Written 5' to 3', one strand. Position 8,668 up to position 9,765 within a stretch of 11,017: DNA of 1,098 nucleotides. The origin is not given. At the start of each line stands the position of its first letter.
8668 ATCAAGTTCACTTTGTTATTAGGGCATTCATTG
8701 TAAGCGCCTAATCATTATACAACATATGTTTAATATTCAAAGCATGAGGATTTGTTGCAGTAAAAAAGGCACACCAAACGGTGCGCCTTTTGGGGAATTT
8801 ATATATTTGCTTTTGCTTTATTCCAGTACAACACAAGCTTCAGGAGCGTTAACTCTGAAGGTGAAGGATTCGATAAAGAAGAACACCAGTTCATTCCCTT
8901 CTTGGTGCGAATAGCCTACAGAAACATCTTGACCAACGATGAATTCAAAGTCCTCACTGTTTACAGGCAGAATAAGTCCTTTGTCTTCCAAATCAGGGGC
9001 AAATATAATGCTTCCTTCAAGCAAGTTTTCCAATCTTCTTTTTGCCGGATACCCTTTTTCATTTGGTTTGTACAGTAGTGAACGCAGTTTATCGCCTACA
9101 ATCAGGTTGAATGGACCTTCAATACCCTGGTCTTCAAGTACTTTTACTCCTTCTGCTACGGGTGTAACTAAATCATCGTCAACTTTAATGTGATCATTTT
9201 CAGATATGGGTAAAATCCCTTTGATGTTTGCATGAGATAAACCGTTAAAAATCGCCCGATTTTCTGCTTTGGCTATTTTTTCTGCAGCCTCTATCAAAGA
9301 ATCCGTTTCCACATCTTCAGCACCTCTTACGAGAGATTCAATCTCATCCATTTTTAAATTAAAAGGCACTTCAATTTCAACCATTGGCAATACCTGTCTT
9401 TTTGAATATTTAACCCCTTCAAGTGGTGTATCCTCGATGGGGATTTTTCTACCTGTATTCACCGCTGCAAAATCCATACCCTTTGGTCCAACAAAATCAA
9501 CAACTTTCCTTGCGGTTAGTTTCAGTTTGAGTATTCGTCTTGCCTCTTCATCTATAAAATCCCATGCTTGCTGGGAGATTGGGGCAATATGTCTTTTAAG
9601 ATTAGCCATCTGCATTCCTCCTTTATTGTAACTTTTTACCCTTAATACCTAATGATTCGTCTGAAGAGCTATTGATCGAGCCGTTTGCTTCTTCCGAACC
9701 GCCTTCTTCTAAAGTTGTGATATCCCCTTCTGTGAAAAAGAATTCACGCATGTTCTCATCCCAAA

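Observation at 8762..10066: Complete two-gene family-1 encapsulin system (EncFtn cargo plus shell) under a textbook sigma-A promoter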

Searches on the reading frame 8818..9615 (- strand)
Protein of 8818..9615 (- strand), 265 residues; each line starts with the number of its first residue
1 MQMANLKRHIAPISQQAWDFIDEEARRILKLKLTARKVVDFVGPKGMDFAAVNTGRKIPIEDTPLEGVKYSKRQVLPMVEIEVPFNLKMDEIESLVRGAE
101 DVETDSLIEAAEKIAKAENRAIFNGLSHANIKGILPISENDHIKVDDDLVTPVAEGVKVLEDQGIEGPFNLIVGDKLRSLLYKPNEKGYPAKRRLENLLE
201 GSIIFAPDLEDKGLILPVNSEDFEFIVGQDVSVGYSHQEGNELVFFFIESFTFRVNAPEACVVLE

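Call 3: search_protein_families(library=pfam, proteins=[window:8818-9615:-], max_evalue=0.01)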
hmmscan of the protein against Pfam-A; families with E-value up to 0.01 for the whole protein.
window:8818-9615:- (265 aa): 1 family
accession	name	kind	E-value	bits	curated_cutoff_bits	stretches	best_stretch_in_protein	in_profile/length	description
PF04454.18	Linocin_M18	-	6.9e-76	255.3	24.3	1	3-252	1-253/253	Encapsulating protein for peroxidase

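Call 4: search_protein_families(library=ncbifam, proteins=[window:8818-9615:-], max_evalue=0.01)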
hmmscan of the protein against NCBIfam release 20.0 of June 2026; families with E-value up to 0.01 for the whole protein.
window:8818-9615:- (265 aa): 1 family
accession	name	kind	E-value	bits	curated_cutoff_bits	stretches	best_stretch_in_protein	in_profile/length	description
NF041155.2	encap_f1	equivalog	7e-76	255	100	1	6-264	1-261/261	family 1 encapsulin nanocompartment shell protein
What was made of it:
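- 8818..9609 (-): Family-1 encapsulin shell gene, 263 aa plus stop. The protein has an HK97-type fold and is predicted to be of the T=1 (60-subunit) class. PF04454 scores 255.3 bits and the NF041155 equivalog scores 255 bits (calls 3, 4).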

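Call 7: search_solved_structures(query=window:8818-9609:-, show_alignments=2)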
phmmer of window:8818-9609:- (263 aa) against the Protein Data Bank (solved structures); distinct sequences matched with E-value up to 0.001: 36.
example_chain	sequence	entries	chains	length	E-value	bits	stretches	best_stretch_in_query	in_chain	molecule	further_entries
7odw_A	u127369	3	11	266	8.7e-56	192.7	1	3-262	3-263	Linocin_M18 bacteriocin protein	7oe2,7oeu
9e5e_A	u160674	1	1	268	1.1e-55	192.3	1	1-262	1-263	Bacteriocin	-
8u50_A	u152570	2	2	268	1.2e-51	179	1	1-261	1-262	Klebsiella pneumoniae family 1 encapsulin shell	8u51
9ry4_A0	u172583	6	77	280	7.8e-50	173.1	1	2-262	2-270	Type 1 encapsulin shell protein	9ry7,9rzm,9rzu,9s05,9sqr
9i8d_A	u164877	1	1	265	5.6e-47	163.8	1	1-262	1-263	Encapsulin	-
7mu1_A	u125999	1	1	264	1.5e-45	159.1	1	3-262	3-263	Maritimacin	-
7lij_A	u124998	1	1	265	1.5e-45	159.1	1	3-262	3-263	Maritimacin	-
3dkt_A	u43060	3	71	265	1.5e-45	159.1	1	3-262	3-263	Maritimacin | Type 1 encapsulin shell protein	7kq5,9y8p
7lik_A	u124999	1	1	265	1.6e-45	159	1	3-262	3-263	Maritimacin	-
7k5w_A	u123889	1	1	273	1.7e-45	158.9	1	3-262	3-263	Maritimacin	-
7lil_A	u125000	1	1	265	1.3e-44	156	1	3-262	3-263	Maritimacin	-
7lis_A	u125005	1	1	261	1.5e-42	149.3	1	3-262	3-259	Maritimacin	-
7p1t_A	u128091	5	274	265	1.9e-42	149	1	1-262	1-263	29 kDa antigen, Cfp29 | Type 1 encapsulin shell protein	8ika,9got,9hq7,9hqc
7phm_Z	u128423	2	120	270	2e-42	148.9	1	1-262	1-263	29 kDa antigen CFP29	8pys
9bkx_A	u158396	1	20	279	2.3e-42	148.7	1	1-262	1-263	Type 1 encapsulin shell protein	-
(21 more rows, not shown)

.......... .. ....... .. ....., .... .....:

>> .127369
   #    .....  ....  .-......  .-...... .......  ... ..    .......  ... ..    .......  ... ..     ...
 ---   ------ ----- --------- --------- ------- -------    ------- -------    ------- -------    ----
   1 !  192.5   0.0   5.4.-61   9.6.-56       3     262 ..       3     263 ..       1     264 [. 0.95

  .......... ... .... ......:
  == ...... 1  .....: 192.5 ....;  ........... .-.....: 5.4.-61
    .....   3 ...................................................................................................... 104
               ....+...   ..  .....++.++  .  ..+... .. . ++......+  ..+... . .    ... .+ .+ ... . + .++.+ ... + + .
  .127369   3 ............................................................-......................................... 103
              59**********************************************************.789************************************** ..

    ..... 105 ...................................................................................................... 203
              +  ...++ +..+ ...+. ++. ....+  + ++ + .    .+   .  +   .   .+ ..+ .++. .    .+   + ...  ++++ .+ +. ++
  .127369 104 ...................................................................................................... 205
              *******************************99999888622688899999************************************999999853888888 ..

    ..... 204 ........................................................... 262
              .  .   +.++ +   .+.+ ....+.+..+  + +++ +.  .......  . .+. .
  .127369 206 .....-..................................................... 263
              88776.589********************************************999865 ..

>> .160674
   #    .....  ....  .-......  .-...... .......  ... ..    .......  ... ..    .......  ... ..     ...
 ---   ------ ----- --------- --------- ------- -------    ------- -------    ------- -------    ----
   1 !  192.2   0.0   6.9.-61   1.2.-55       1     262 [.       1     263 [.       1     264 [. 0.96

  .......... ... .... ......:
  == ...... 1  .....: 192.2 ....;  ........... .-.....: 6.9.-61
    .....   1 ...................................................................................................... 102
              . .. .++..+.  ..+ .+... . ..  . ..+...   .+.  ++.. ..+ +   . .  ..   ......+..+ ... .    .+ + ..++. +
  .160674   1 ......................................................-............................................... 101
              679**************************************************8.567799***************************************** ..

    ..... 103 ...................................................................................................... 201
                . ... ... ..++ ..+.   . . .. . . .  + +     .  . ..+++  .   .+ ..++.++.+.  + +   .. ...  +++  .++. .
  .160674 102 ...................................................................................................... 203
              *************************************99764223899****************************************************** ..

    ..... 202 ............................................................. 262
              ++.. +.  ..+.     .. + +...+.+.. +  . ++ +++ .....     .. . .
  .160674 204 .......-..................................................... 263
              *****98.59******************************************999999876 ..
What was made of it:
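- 8818..9609 (-): PDB sequence hits include H. ochraceum 7odw at 8.7e-56 (call 7).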

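Call 9: find_homologous_proteins(query=window:8818-9609:-)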
Query window:8818-9609:- (263 aa): 42 proteins with E <= 0.001 among 907 candidates.
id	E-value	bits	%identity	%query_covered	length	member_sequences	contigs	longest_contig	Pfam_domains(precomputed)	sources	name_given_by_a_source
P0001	2.3e-167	573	100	100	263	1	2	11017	PF04454.19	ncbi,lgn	ncbi:MAG: family 1 encapsulin nanocompartment shell protein [Thermotogota bacterium]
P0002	1.1e-149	515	89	100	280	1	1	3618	PF04454.19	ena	-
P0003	1.1e-147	509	87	100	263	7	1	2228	PF04454.19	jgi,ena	-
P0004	1.4e-147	508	87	100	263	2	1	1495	PF04454.19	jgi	-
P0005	7.7e-144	496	84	100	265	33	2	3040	PF04454.19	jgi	-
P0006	1.0e-138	479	81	100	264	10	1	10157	PF04454.19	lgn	-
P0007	4.0e-132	458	79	100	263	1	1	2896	PF04454.19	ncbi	-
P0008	4.3e-116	405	70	100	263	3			PF04454.19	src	-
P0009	6.2e-107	375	66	100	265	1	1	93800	PF04454.19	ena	-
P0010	1.7e-105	370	63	100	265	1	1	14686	PF04454.19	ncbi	ncbi:MAG: family 1 encapsulin nanocompartment shell protein [Bacillota bacterium]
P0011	1.8e-105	370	64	100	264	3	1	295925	PF04454.19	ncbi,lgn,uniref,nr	ncbi:family 1 encapsulin nanocompartment shell protein [Halanaerobacter jeridensis]|uniref:Type 1 en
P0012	3.9e-104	366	64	100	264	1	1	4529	PF04454.19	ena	-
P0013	1.0e-101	358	62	100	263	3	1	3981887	PF04454.19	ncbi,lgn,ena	-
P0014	5.9e-100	352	61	100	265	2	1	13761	PF04454.19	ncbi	ncbi:MAG: family 1 encapsulin nanocompartment shell protein [Bacillota bacterium]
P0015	3.0e-93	330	57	100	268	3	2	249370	PF04454.19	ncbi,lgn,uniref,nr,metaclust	ncbi:family 1 encapsulin nanocompartment shell protein [Orenia marismortui]|uniref:family 1 encapsul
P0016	2.5e-92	327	57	100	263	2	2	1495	PF04454.19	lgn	-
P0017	1.9e-91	324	57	100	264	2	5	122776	PF04454.19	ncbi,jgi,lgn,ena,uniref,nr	ncbi:putative linocin/CFP29 family protein [Orenia metallireducens]|jgi:uncharacterized linocin/CFP2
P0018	1.3e-89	318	57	100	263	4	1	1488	PF04454.19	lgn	-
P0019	7.6e-89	316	54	100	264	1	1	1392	PF04454.19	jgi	jgi:uncharacterized linocin/CFP29 family protein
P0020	6.8e-88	313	55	100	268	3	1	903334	PF04454.19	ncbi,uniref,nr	ncbi:bacteriocin [Orenia metallireducens]|uniref:Type 1 encapsulin shell protein n=1 Tax=Orenia meta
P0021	1.1e-85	305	55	100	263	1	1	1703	PF04454.19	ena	-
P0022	6.6e-82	293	54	100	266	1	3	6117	PF04454.19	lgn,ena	-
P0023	2.3e-79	285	48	100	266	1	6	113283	PF04454.19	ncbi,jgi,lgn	-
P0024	7.8e-64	234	44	99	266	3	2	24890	PF04454.19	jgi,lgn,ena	-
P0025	5.2e-54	202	43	100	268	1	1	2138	PF04454.19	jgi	jgi:uncharacterized linocin/CFP29 family protein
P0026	1.5e-53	200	43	100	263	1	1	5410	PF04454.19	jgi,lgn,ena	-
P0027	2.9e-53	199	42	100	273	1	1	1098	PF04454.19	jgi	jgi:uncharacterized linocin/CFP29 family protein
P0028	8.2e-51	191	40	100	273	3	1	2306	PF04454.19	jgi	jgi:uncharacterized linocin/CFP29 family protein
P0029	1.0e-49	188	39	100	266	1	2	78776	PF04454.19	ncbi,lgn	ncbi:MAG: family 1 encapsulin nanocompartment shell protein [Bacteroidales bacterium]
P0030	1.4e-48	184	38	100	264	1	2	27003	PF04454.19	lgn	-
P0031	1.9e-48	183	40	99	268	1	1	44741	PF04454.19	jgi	jgi:uncharacterized linocin/CFP29 family protein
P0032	1.9e-48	183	38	100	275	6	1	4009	PF04454.19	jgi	jgi:uncharacterized linocin/CFP29 family protein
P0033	2.2e-48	183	40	100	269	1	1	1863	PF04454.19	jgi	jgi:uncharacterized linocin/CFP29 family protein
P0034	7.0e-48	182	40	99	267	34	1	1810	PF04454.19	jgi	-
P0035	7.6e-47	178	39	100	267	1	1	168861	PF04454.19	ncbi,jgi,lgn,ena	jgi:uncharacterized linocin/CFP29 family protein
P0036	1.9e-46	177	41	100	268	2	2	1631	PF04454.19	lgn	-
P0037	1.0e-44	171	40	99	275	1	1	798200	PF04454.19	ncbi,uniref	ncbi:family 1 encapsulin nanocompartment shell protein [Pseudonocardia ailaonensis]|uniref:Type 1 en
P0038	1.0e-44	171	40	99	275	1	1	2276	PF04454.19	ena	-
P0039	4.9e-44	169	37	100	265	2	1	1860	PF04454.19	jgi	-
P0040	7.2e-41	159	37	100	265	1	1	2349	PF04454.19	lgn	-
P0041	3.4e-39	153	38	99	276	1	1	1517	PF04454.19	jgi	jgi:uncharacterized linocin/CFP29 family protein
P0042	6.3e-39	152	37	99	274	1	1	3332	PF04454.19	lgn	-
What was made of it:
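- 8818..9609 (-): It is 100% identical to the NCBI protein named family 1 encapsulin (call 9).
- Closest known: Thermotoga maritima encapsulin. Different: Outside its own clade, the nearest named relatives of this shell are Halanaerobiales and other Bacillota (55-64% identity), not Thermotoga (call 9).
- The public annotation of the identical protein agrees (call 9).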

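Call 11: find_encoding_contigs(protein=P0001, flank=10000, max_places=4)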
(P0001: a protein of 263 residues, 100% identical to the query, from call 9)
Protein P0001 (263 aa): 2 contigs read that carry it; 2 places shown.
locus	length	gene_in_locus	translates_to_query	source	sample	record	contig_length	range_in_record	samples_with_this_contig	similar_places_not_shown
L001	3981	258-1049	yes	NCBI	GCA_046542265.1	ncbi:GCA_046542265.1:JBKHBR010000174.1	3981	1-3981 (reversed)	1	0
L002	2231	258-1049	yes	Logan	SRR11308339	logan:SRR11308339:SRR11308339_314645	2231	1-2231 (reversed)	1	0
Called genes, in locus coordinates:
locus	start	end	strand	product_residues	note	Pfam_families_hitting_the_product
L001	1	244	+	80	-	PF22277:EncFtn-like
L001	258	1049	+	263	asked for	PF04454:Linocin_M18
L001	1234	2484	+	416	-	PF13527:Acetyltransf_9, PF17668:Acetyltransf_17 (weak)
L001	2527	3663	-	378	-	PF00202:Aminotran_3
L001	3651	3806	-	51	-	PF13840:ACT_7 (weak), PF22468:ACT_9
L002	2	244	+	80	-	PF22277:EncFtn-like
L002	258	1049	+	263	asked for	PF04454:Linocin_M18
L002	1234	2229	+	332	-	?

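Call 14: find_encoding_contigs(protein=P0006, flank=6000, max_places=2)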
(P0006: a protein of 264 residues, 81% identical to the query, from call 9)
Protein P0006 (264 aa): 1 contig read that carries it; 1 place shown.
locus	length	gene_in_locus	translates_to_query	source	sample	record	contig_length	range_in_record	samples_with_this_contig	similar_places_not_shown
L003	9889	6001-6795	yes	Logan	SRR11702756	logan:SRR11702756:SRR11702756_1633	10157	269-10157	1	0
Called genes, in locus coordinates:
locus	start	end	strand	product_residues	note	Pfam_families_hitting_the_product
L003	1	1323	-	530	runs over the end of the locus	?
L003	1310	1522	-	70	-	-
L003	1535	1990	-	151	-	PF00293:NUDIX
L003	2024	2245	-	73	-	PF02229:PC4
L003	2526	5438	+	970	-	PF08447:PAS_3, PF10114:PocR, PF00989:PAS, PF08448:PAS_4, PF13426:PAS_9, PF08448:PAS_4, PF00512:HisKA, PF02518:HATPase_c, +2 more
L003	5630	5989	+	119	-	PF22277:EncFtn-like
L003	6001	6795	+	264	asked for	PF04454:Linocin_M18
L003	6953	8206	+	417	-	PF13527:Acetyltransf_9, PF13530:SCP2_2 (weak)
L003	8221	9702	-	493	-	PF01073:3Beta_HSD, PF01370:Epimerase, PF02719:Polysacc_synt_2, PF05368:NmrA, PF07993:NAD_binding_4, PF13460:NAD_binding_10, PF16363:GDP_Man_Dehyd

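Call 15: find_encoding_contigs(protein=P0009, flank=6000, max_places=2)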
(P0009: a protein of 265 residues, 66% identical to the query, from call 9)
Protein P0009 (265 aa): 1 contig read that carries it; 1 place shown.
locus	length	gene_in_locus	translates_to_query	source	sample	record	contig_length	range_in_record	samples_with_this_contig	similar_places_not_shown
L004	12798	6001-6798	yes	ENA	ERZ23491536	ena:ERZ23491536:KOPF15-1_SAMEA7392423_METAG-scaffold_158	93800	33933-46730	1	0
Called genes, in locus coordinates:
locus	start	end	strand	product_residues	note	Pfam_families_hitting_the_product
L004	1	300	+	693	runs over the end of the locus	PF01627:Hpt, PF02895:H-kinase_dim, PF02518:HATPase_c, PF01584:CheW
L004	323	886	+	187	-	PF01584:CheW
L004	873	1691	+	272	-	PF03705:CheR_N, PF01739:CheR, PF08242:Methyltransf_12 (faint)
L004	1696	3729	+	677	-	PF00672:HAMP, PF00015:MCPsignal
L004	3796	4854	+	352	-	PF00072:Response_reg, PF01339:CheB_methylest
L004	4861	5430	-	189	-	PF10469:AKAP7_NLS, PF13563:2_5_RNA_ligase2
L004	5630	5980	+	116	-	PF22277:EncFtn-like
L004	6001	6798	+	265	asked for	PF04454:Linocin_M18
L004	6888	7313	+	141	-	PF03479:PCC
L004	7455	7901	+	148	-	-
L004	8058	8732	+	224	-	PF00027:cNMP_binding, PF13545:HTH_Crp_2, PF01381:HTH_3 (weak), PF00325:Crp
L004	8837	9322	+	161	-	PF03773:ArsP_1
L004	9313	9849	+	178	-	PF03773:ArsP_1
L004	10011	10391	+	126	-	PF02627:CMD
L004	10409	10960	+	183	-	PF01814:Hemerythrin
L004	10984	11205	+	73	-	PF01106:NifU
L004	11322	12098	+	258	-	-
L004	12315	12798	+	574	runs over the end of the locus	PF03063:Prismane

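Call 16: find_encoding_contigs(protein=P0011, flank=6000, max_places=2)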
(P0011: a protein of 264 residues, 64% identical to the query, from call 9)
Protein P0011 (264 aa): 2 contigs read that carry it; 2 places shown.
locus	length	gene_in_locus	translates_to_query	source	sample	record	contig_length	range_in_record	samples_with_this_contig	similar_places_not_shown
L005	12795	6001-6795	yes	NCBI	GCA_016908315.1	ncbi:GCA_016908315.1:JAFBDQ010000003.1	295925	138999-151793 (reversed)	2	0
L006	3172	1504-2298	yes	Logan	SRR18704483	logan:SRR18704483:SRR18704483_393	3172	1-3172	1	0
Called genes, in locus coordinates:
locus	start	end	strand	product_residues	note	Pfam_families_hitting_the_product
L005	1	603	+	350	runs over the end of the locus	PF00072:Response_reg, PF01339:CheB_methylest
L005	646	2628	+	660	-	PF00072:Response_reg, PF00989:PAS, PF07228:SpoIIE, PF13581:HATPase_c_2, PF02518:HATPase_c (weak)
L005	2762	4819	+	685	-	PF06103:DUF948 (faint), PF02743:dCache_1, PF00672:HAMP, PF00015:MCPsignal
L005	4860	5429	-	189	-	PF10469:AKAP7_NLS, PF13563:2_5_RNA_ligase2 (weak)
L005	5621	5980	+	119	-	PF22277:EncFtn-like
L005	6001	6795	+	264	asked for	PF04454:Linocin_M18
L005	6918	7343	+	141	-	PF03479:PCC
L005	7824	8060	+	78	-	-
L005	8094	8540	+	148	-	-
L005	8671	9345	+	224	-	PF00027:cNMP_binding, PF13545:HTH_Crp_2, PF00325:Crp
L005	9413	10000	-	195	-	-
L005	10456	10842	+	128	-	PF02627:CMD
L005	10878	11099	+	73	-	PF01106:NifU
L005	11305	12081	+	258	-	-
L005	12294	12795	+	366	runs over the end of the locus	PF09912:DUF2141 (weak), PF17802:SpaA (faint), PF14686:fn3_3 (faint), PF13620:CarboxypepD_reg (weak), PF22904:NOMO1-like_2nd (weak)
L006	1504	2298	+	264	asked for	PF04454:Linocin_M18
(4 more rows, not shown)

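Call 17: find_encoding_contigs(protein=P0013, flank=6000, max_places=2)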
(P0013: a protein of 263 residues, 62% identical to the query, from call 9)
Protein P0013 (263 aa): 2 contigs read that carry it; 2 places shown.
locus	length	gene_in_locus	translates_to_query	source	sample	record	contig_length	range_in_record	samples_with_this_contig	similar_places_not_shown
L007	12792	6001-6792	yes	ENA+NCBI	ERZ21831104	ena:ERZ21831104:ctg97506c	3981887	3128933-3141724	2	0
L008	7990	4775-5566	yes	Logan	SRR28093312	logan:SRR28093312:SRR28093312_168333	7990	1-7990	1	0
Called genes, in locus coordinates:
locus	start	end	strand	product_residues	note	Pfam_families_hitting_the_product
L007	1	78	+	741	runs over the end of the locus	PF02743:dCache_1, PF22673:MCP-like_PDC_1, PF01966:HD, PF13487:HD_5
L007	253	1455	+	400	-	-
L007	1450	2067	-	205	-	PF14196:ATC_hydrolase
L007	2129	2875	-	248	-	PF00165:HTH_AraC (faint), PF12833:HTH_18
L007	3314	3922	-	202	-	PF06197:DUF998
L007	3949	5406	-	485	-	PF00070:Pyr_redox (faint), PF01266:DAO, PF03486:HI0933_like (faint), PF07992:Pyr_redox_2 (faint), PF13450:NAD_binding_8, PF13738:Pyr_redox_3 (faint), PF04324:Fer2_BFD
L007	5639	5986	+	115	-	PF22277:EncFtn-like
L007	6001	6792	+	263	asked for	PF04454:Linocin_M18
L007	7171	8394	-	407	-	PF20434:BD-FAE, PF00326:Peptidase_S9 (faint)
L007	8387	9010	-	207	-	PF00440:TetR_N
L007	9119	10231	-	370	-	PF03417:AAT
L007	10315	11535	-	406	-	PF00376:MerR (weak), PF13411:MerR_1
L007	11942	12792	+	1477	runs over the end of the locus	PF07679:I-set (faint), PF13927:Ig_3, PF13360:PQQ_2, PF13570:Beta-prop_ACSF4 (weak), PF01011:PQQ (weak)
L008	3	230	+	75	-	?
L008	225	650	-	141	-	PF14196:ATC_hydrolase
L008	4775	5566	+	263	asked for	PF04454:Linocin_M18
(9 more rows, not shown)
